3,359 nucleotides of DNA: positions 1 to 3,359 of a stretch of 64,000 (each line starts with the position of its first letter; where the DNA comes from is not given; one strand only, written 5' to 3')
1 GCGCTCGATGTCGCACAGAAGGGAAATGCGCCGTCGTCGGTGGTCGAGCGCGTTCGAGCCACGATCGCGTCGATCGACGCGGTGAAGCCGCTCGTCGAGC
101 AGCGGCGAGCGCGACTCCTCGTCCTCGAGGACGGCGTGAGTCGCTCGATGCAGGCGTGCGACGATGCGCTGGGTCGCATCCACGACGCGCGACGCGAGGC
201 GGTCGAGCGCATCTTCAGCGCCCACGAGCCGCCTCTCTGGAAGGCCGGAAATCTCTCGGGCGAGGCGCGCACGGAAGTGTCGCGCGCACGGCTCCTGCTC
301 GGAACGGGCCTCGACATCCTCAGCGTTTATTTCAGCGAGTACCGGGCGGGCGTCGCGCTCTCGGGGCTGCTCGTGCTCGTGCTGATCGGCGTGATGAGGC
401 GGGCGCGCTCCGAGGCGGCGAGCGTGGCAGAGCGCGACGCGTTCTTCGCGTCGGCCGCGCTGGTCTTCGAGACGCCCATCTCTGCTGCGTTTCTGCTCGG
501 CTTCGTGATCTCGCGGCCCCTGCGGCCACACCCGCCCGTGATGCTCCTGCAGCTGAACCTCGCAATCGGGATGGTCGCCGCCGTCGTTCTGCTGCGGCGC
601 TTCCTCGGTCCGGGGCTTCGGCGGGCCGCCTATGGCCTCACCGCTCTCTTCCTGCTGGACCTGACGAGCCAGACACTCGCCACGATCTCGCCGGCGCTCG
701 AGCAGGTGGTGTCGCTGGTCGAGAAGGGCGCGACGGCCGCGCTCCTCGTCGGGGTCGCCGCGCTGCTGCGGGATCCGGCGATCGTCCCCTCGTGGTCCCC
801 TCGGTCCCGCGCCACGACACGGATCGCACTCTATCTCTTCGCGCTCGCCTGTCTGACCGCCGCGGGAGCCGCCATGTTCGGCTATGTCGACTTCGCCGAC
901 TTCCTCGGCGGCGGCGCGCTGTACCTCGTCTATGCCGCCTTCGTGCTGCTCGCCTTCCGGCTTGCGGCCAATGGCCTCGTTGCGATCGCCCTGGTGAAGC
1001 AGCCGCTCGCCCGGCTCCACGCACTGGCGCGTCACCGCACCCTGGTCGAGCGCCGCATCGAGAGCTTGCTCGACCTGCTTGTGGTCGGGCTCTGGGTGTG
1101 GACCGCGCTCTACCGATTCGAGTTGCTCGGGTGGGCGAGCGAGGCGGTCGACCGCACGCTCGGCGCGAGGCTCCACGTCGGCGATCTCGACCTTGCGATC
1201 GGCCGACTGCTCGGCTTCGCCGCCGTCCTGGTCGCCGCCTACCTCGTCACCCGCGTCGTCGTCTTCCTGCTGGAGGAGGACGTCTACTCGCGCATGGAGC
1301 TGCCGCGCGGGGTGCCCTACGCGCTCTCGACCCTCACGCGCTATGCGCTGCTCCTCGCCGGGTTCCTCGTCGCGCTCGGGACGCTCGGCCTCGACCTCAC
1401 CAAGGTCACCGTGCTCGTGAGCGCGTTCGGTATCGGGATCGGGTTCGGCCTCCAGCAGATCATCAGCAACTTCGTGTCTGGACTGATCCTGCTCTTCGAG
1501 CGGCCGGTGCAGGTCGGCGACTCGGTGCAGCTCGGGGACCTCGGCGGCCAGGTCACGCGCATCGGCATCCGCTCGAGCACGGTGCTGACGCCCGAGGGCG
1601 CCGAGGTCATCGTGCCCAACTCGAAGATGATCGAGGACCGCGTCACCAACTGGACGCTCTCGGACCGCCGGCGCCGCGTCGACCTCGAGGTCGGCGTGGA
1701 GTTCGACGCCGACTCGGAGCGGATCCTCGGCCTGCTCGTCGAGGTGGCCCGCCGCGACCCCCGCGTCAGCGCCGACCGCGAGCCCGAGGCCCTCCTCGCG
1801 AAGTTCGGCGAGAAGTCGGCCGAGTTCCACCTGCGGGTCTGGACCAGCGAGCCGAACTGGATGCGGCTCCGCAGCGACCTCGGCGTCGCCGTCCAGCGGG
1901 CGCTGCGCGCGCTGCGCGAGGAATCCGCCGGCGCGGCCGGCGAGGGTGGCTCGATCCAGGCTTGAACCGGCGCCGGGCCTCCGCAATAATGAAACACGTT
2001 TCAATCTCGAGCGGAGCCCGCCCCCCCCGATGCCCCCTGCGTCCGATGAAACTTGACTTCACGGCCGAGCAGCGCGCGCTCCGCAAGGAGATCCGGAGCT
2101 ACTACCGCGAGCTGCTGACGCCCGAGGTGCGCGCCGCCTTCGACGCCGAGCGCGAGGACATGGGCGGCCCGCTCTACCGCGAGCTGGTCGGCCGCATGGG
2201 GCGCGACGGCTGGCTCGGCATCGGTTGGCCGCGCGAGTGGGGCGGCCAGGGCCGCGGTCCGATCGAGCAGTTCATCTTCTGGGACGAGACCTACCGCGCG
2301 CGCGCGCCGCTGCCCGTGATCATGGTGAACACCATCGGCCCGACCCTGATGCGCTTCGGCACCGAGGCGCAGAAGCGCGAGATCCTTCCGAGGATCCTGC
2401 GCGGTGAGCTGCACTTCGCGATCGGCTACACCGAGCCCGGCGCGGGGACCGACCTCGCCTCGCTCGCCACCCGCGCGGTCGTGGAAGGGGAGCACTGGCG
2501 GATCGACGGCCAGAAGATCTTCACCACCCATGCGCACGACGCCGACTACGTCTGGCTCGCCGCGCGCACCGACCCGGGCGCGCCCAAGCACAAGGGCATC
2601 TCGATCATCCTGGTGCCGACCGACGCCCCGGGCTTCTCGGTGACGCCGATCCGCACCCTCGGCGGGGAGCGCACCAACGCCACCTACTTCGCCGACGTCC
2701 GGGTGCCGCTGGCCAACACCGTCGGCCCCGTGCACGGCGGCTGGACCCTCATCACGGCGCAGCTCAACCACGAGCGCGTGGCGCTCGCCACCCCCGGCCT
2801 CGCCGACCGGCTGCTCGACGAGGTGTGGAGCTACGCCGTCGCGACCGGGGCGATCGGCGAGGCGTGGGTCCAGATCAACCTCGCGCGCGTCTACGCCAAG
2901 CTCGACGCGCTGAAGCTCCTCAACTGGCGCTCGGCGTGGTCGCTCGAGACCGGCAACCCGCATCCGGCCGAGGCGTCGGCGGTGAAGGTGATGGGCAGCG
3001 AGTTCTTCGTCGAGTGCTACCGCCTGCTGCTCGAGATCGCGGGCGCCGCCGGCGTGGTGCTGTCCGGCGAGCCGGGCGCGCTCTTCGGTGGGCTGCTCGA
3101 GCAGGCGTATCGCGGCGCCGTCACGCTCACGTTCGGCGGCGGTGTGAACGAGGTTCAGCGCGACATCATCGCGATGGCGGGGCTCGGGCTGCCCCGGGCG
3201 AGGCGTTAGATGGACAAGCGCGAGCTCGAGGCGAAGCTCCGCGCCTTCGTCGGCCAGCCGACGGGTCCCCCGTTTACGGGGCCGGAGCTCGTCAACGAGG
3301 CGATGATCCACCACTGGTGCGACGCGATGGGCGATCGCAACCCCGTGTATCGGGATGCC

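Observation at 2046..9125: igr/ChsE-ChsH-Ltp2-like parts list for sterol or branched side-chain cleavage, including a Cys-less thiolase-fold protein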

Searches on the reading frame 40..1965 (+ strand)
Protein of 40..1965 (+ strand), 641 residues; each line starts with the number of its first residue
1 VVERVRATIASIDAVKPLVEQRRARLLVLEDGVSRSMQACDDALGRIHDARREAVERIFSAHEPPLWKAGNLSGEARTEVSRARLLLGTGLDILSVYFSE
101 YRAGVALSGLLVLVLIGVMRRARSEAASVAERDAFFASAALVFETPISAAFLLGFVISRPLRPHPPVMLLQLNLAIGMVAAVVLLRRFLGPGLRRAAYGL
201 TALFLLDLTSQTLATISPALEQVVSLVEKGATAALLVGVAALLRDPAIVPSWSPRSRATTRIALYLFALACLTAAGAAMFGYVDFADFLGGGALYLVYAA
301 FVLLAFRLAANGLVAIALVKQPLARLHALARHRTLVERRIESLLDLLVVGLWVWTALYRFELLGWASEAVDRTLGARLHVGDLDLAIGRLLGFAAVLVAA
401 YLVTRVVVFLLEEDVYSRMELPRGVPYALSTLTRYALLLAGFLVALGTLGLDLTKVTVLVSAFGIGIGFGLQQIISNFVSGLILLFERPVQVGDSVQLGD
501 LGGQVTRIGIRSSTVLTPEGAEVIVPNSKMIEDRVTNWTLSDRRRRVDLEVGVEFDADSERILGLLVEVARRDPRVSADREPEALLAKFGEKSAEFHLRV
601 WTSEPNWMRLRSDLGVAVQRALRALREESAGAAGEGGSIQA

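Call 6: search_protein_families(library=pfam, proteins=[window:40-1965:+])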
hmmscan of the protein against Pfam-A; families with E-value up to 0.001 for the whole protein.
window:40-1965:+ (641 aa): 2 families
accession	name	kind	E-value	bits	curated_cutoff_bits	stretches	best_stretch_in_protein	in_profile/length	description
PF00924.24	MS_channel_2nd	-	2.8e-21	75.8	20.2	1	474-539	2-67/68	Mechanosensitive ion channel, beta-domain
PF21082.3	MS_channel_3rd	-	2.2e-10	41.2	21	1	547-623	1-82/88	Mechanosensitive ion channel MscS, C-terminal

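Call 7: search_protein_families(library=ncbifam, proteins=[window:40-1965:+])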
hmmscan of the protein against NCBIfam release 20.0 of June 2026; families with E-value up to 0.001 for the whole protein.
window:40-1965:+ (641 aa): 6 families
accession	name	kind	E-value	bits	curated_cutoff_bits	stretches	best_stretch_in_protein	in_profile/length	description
NF008438.0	PRK11281.1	equivalog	1.8e-62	211.5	991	1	386-604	835-1053/1113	mechanosensitive channel MscK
NF008180.0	PRK10929.1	equivalog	2.3e-50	171.4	809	1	395-614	841-1061/1109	miniconductance mechanosensitive channel MscM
NF007662.0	PRK10334.1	subfamily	7.8e-31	107.4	321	1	394-611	35-250/286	small-conductance mechanosensitive channel MscS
NF047602.1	MscsSHelicob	equivalog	1.1e-26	93.9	400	1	429-622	49-242/260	small-conductance mechanosensitive channel MscS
NF047601.1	MscSThanab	equivalog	9.6e-14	51.5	500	1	396-570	27-205/280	small-conductance mechanosensitive channel MscS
NF008542.0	PRK11465.1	equivalog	3.2e-09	35.6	596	1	347-530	436-614/741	mechanosensitive channel protein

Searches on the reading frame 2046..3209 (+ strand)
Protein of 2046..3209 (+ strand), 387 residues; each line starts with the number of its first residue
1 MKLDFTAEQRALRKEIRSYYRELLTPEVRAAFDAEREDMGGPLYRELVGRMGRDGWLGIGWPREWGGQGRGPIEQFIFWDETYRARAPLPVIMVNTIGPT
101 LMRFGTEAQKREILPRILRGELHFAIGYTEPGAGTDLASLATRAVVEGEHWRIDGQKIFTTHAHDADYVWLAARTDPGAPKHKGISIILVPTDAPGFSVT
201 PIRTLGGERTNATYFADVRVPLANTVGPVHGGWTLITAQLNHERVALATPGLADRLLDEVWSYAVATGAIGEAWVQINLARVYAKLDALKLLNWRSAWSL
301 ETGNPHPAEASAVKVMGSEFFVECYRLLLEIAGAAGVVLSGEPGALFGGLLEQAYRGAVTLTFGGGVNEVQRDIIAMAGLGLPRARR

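Call 6: search_protein_families(library=pfam, proteins=[window:2046-3209:+])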
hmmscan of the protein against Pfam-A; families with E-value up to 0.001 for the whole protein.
window:2046-3209:+ (387 aa): 3 families
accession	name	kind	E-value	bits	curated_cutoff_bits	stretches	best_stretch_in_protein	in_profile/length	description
PF00441.29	Acyl-CoA_dh_1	-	2.6e-30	106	22.4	1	231-378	2-148/150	Acyl-CoA dehydrogenase, C-terminal domain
PF02771.21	Acyl-CoA_dh_N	-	1.6e-22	80.4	22.9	1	6-121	1-113/113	Acyl-CoA dehydrogenase, N-terminal domain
PF02770.24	Acyl-CoA_dh_M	-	1e-21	77.3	33.3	1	125-213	1-92/97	Acyl-CoA dehydrogenase, middle domain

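Call 7: search_protein_families(library=ncbifam, proteins=[window:2046-3209:+])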
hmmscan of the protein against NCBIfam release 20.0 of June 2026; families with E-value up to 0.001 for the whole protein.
window:2046-3209:+ (387 aa): 20 families
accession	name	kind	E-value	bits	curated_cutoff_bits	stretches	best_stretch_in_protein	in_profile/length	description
TIGR03204.1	pimC_large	equivalog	5e-57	193.6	623.85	1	3-382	2-395/395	pimeloyl-CoA dehydrogenase large subunit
NF042972.1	AcrlCoAredClosAcrC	equivalog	1.6e-43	148.8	640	1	1-338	1-343/378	acryloyl-CoA reductase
NF045552.1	GlutCoADH_Des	equivalog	1.6e-36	126.4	470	1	1-387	1-387/387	glutaryl-CoA dehydrogenase Acd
NF045652.1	ProlPCPDhRedW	equivalog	1.9e-32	112.5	650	1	96-378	91-372/376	L-prolyl-[peptidyl-carrier protein] dehydrogenase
TIGR03207.1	cyc_hxne_CoA_dh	equivalog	8.6e-32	110.3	575.35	1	7-376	3-368/372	cyclohexanecarboxyl-CoA dehydrogenase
NF008997.0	PRK12341.1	equivalog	5.3e-29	101.4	537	1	2-323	2-328/382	acyl-CoA dehydrogenase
NF042439.1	SulpropCoADesulf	equivalog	1.8e-27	96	600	1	46-381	28-372/379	3-sulfinopropanoyl-CoA desulfinase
NF053553.1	prodigi_MBC_PigA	equivalog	9.2e-27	94.1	500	1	100-377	99-377/381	prodigiosin MBC biosynthesis dehydrogenase PigA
TIGR03203.1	pimD_small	equivalog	7.3e-22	78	652.7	1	3-254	2-252/378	pimeloyl-CoA dehydrogenase small subunit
NF043006.1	CyhCrbnylCoADH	equivalog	1.1e-20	73.9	650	1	34-337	27-341/380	cyclohexane-1-carbonyl-CoA dehydrogenase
NF058590.1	AcCoDHFadEBacil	equivalog_domain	1.3e-18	66.9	600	1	4-267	20-282/586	acyl-CoA dehydrogenase FadE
NF002885.1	PRK03354.1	equivalog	1.4e-16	60.5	540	1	21-325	17-327/378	crotonobetainyl-CoA dehydrogenase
NF007000.1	PRK09463.1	subfamily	7.8e-13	47.6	600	1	51-244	82-297/726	acyl-CoA dehydrogenase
NF037942.1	ac_ACP_DH_MbtN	equivalog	3.3e-11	42.6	700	1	100-377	87-363/376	mycobactin biosynthesis acyl-ACP dehydrogenase MbtN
NF009586.0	PRK13026.1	subfamily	8.1e-10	37.6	608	1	51-227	117-312/777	acyl-CoA dehydrogenase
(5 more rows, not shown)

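Call 12: search_solved_structures(query=window:2046-3209:+, show_alignments=1)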
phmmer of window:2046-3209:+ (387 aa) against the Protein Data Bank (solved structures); distinct sequences matched with E-value up to 0.001: 89 (the best 60 are shown).
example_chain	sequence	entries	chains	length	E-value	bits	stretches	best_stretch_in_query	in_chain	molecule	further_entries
4x28_A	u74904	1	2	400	6.9e-131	440.1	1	1-387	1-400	Acyl-CoA dehydrogenase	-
6wy8_B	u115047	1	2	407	2.3e-127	428.5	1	9-387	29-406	Acyl-CoA dehydrogenase domain protein Tcur3483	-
6wy9_A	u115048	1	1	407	1.4e-126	425.9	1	9-387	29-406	Acyl-CoA dehydrogenase domain protein Tcur3483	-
8hk0_A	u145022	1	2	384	3e-39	138.4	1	1-382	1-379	Acyl-CoA dehydrogenase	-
4u83_A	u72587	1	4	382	2.2e-38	135.5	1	6-376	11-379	Acyl-CoA dehydrogenase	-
1ukw_A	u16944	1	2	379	1.5e-37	132.8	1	4-369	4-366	acyl-CoA dehydrogenase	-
5ol2_C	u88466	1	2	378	2.4e-33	118.9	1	42-338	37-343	Acyl-CoA dehydrogenase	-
1ivh_A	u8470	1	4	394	6e-33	117.6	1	6-375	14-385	ISOVALERYL-COA DEHYDROGENASE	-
8sgr_A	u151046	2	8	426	7.5e-33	117.3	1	6-375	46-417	Isovaleryl-CoA dehydrogenase, mitochondrial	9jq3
7szv_A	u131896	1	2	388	1e-32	116.9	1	9-381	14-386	Acyl-CoA dehydrogenase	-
3mpi_A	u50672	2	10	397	2e-32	115.9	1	4-386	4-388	Glutaryl-CoA dehydrogenase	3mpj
2pg0_A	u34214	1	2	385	3e-32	115.3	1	16-258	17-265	Acyl-CoA dehydrogenase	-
9jq4_A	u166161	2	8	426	5e-32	114.6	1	6-375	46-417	Isovaleryl-CoA dehydrogenase, mitochondrial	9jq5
3r7k_A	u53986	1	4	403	3.6e-31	111.8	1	6-377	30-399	Probable acyl CoA dehydrogenase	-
3oib_A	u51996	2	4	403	3.7e-31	111.7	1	4-372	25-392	Acyl-CoA dehydrogenase | Putative acyl-CoA dehydrogenase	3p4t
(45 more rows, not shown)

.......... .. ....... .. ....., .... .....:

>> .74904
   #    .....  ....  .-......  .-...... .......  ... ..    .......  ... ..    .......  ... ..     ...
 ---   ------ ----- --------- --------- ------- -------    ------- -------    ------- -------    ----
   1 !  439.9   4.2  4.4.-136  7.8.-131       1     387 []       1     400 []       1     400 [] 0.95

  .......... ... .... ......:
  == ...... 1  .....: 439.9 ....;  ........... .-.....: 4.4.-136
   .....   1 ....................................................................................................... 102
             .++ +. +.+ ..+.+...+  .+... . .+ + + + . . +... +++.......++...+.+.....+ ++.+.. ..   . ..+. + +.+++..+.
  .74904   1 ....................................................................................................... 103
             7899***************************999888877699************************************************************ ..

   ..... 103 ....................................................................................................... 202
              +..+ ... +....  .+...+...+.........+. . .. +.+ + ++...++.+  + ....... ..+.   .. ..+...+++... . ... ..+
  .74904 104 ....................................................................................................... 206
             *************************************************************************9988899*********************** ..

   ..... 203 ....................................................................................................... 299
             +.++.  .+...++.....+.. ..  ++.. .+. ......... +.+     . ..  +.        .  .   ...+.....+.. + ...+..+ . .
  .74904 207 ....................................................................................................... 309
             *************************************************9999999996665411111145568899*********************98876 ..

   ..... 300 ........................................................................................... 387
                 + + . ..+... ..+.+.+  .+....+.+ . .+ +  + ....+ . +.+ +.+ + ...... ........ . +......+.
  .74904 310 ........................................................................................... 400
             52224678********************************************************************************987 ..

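Call 64: search_solved_structures(query=window:2046-3209:+, show_alignments=5, max_evalue=1e-37)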
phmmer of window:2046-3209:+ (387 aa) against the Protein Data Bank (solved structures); distinct sequences matched with E-value up to 1e-37: 5.
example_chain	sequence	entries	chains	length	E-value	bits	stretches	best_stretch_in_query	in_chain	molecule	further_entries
4x28_A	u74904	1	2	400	6.9e-131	440.1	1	1-387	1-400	Acyl-CoA dehydrogenase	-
6wy8_B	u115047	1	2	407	2.3e-127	428.5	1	9-387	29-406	Acyl-CoA dehydrogenase domain protein Tcur3483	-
6wy9_A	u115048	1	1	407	1.4e-126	425.9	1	9-387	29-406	Acyl-CoA dehydrogenase domain protein Tcur3483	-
8hk0_A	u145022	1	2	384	3e-39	138.4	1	1-382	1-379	Acyl-CoA dehydrogenase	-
4u83_A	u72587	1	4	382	2.2e-38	135.5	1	6-376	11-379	Acyl-CoA dehydrogenase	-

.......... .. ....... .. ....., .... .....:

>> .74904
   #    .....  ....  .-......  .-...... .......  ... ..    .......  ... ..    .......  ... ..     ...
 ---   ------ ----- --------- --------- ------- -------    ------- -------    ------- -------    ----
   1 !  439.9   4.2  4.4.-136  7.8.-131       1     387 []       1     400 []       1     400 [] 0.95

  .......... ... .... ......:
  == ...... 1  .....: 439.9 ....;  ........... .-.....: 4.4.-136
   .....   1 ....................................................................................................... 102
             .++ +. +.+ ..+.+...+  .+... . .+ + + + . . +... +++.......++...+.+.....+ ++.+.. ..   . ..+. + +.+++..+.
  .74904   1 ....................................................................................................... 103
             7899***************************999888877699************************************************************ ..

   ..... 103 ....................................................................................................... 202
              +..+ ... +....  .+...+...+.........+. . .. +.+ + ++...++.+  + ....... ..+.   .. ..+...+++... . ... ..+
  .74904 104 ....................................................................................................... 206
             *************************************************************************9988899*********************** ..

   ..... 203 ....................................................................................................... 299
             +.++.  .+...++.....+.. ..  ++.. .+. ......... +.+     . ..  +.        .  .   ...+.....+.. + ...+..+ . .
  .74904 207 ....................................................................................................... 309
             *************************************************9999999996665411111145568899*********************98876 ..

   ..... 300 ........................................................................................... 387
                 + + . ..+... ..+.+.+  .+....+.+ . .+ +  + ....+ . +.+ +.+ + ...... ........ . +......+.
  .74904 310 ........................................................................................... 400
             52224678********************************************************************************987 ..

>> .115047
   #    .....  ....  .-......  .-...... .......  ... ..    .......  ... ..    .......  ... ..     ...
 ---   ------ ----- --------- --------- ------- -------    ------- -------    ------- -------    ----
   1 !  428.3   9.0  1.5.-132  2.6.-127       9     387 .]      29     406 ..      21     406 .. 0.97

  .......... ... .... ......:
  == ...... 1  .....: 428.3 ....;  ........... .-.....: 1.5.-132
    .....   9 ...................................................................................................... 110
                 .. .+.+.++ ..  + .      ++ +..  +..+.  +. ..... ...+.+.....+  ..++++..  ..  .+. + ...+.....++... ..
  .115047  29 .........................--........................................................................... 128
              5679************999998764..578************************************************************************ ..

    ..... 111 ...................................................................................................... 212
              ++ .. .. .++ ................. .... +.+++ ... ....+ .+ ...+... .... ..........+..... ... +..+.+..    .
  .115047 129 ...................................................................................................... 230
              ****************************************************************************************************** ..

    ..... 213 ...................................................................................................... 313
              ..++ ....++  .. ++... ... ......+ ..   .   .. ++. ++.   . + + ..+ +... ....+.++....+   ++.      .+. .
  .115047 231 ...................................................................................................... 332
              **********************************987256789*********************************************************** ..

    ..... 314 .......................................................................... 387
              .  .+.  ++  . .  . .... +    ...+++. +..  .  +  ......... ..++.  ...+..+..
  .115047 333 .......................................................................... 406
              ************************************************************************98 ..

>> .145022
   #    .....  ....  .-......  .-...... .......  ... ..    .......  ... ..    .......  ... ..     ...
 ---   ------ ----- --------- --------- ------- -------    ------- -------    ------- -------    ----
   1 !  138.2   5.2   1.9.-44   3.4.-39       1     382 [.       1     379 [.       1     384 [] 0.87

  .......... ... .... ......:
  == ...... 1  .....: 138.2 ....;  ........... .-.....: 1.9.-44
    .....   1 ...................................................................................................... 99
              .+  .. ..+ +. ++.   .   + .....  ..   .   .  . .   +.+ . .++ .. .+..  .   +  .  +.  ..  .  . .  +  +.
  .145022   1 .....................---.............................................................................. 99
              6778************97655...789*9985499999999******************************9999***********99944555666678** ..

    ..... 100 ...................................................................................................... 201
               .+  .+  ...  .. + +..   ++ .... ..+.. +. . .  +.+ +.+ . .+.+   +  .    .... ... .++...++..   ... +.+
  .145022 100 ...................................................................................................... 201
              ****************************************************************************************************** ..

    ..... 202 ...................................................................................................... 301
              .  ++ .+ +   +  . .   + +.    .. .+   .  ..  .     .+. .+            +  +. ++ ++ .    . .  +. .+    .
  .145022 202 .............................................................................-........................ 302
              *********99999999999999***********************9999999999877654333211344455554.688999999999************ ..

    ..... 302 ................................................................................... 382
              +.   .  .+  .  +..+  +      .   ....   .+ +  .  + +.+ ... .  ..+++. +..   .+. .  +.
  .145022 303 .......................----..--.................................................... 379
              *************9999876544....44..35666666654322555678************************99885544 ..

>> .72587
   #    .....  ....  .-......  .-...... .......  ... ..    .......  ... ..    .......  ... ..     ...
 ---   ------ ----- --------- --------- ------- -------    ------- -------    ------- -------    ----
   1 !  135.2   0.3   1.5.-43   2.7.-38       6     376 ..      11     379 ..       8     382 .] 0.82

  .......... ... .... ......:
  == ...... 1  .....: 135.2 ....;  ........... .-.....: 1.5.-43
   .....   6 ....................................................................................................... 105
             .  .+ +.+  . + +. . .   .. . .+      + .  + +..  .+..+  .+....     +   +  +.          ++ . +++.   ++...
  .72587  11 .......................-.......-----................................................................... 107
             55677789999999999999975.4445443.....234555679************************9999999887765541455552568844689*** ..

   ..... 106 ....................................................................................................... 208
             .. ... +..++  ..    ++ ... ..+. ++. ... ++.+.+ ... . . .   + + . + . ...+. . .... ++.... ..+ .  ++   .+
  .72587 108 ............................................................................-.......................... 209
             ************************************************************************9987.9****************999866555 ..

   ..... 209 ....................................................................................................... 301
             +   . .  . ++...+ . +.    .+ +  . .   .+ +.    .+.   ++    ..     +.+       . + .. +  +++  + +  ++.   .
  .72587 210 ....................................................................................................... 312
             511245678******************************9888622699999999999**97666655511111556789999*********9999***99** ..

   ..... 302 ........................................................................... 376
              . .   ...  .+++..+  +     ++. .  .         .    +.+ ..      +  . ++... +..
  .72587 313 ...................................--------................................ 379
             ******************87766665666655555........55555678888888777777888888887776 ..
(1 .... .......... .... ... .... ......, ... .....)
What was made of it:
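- On ChsE1-ChsE2-type alpha2beta2 steroid ACAD: The canonical YEG Glu position is Gly (call 64).
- Closest known: Thermomonospora curvata Tcur3481/Tcur3483 ACAD and Ltp2-ChsH2. Same: The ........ key-glycine motif is the same (call 64).
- Checked: The likely base is Glu243 in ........, which is conserved in ChsE2 and Tcur3483 (call 64).
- The ACAD catalytic subunit keeps the helix-G Glu and the FGGG 'key glycine' that is mutated in 6WY9 (call 64). The ACAD keeps the glycine motif of the C3-steroid-specific Tcur3483 (call 64).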
